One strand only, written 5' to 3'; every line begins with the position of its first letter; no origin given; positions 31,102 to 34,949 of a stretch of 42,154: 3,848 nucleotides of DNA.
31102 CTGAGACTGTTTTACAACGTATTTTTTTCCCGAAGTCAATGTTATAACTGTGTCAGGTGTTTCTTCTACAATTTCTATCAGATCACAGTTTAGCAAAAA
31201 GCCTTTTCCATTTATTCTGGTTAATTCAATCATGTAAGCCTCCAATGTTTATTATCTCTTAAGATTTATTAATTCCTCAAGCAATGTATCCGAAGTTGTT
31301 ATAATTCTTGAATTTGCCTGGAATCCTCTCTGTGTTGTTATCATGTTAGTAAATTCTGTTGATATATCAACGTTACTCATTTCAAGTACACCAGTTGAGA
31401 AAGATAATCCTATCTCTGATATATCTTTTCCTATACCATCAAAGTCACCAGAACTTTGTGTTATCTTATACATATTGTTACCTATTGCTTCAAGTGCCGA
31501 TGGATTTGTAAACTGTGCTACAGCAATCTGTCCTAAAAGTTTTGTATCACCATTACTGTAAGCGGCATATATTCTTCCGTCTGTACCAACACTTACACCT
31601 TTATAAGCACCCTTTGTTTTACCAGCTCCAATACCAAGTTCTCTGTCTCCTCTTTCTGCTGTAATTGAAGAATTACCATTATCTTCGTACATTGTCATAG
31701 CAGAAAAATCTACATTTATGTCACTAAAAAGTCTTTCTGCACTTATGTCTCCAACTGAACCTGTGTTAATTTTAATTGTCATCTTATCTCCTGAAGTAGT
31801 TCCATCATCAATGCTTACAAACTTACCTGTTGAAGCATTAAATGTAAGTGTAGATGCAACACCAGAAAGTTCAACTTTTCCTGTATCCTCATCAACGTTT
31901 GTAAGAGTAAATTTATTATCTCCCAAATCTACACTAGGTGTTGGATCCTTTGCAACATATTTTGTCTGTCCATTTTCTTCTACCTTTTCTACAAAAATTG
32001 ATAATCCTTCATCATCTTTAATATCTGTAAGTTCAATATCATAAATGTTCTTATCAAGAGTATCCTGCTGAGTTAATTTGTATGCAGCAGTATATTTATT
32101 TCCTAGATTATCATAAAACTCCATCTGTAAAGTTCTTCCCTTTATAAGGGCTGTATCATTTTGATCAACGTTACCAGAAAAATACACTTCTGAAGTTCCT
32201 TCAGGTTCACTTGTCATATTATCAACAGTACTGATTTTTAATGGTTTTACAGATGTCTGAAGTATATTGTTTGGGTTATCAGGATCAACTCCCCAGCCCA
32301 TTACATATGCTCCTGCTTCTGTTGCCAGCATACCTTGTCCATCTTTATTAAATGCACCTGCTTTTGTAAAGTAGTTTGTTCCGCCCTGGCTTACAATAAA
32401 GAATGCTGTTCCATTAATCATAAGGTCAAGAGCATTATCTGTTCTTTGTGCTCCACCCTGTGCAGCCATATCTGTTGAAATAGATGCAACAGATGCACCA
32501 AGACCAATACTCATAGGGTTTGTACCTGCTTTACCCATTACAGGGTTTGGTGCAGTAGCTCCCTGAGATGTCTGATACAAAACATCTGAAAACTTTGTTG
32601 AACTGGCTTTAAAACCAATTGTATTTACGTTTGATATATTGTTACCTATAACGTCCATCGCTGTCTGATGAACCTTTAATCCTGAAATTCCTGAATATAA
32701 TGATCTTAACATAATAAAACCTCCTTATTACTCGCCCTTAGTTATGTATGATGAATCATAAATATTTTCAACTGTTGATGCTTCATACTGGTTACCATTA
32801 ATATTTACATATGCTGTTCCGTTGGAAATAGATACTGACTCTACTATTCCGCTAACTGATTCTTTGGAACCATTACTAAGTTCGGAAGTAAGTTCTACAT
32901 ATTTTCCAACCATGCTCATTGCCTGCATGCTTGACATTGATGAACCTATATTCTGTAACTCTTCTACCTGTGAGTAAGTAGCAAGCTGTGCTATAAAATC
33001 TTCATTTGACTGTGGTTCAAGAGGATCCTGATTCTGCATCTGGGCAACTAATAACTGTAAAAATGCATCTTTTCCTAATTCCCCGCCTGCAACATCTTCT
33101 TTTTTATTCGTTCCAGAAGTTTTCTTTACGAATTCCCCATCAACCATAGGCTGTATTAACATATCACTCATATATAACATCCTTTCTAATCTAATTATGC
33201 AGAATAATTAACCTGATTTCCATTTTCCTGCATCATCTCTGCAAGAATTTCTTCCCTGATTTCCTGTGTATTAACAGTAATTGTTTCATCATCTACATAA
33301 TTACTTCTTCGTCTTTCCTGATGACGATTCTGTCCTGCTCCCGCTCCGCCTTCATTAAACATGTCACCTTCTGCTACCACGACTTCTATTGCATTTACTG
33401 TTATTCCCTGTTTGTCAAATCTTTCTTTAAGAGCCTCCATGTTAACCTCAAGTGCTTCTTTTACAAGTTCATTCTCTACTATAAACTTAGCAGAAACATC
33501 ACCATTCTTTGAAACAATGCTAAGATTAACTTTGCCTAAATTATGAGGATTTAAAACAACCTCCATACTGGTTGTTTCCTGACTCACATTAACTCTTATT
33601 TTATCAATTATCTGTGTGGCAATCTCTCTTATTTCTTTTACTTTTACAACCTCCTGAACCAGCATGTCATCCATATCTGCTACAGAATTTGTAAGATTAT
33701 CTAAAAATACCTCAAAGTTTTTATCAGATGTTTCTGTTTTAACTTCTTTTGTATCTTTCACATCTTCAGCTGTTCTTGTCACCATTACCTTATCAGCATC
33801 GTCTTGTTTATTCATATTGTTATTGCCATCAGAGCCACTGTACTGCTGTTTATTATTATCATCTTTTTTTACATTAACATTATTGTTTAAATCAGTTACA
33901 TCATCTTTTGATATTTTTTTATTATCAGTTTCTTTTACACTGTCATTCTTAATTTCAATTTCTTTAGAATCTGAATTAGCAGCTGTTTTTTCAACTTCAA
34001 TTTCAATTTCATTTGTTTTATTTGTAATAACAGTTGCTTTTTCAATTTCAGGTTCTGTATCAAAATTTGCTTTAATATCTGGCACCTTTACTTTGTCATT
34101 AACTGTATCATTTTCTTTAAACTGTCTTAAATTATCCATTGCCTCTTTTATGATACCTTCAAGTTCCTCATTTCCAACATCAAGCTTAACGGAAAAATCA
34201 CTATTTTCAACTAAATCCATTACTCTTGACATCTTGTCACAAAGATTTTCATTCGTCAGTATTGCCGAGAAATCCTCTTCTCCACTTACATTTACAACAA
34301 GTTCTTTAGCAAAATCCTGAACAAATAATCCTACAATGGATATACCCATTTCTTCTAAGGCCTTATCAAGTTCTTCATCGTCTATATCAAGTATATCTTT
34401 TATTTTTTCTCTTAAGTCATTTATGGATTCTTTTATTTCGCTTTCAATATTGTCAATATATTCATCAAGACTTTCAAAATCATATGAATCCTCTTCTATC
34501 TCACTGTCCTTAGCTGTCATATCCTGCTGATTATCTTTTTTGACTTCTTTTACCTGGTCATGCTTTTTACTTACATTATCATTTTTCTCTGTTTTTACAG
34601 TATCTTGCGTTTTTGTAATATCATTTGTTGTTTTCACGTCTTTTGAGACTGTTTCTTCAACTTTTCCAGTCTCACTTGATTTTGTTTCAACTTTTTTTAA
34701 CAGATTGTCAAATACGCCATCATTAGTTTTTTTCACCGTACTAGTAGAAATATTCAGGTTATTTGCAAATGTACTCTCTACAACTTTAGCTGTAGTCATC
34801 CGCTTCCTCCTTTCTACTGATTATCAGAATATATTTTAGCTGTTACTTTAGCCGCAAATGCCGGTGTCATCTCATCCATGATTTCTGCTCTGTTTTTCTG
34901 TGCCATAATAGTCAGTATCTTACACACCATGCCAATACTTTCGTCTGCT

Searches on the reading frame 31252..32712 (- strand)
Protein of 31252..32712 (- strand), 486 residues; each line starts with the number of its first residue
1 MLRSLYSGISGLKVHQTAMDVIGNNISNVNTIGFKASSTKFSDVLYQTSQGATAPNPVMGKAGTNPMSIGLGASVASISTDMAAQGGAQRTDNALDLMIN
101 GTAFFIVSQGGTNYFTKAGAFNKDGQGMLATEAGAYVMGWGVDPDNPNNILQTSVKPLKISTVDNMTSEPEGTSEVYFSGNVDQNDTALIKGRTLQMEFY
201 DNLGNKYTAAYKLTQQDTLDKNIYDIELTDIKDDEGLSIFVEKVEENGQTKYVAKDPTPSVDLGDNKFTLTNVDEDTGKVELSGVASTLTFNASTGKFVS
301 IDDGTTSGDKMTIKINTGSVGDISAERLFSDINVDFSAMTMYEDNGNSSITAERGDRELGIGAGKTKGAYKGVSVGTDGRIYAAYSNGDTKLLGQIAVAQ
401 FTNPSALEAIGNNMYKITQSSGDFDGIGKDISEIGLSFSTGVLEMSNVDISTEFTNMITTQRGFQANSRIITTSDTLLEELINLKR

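Call 57: search_protein_families(library=pfam, proteins=[window:31252-32712:-], max_evalue=0.00001)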
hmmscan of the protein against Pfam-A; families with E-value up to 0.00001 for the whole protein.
window:31252-32712:- (486 aa): 3 families
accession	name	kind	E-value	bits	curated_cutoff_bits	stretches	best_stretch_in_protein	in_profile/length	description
PF06429.18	Flg_bbr_C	-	1.2e-16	60.4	23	1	440-484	2-46/46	Flagellar basal body rod FlgEFG protein C-terminal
PF22692.1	LlgE_F_G_D1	-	4.6e-09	36.7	27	1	98-148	1-44/64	Flagellar hook protein FlgE/F/G D1 domain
PF00460.25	Flg_bb_rod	-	1.2e-08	35.2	20.7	1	5-35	1-31/31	Flagella basal body rod protein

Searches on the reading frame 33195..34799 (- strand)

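Call 57: search_protein_families(library=pfam, proteins=[window:33195-34799:-], max_evalue=0.00001)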
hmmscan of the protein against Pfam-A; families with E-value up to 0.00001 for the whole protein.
window:33195-34799:- (534 aa): 1 family
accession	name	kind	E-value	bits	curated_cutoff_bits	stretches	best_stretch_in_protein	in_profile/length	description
PF02120.21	Flg_hook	-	7.8e-20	70.9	29.8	1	400-478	3-81/85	Flagellar hook-length control protein FliK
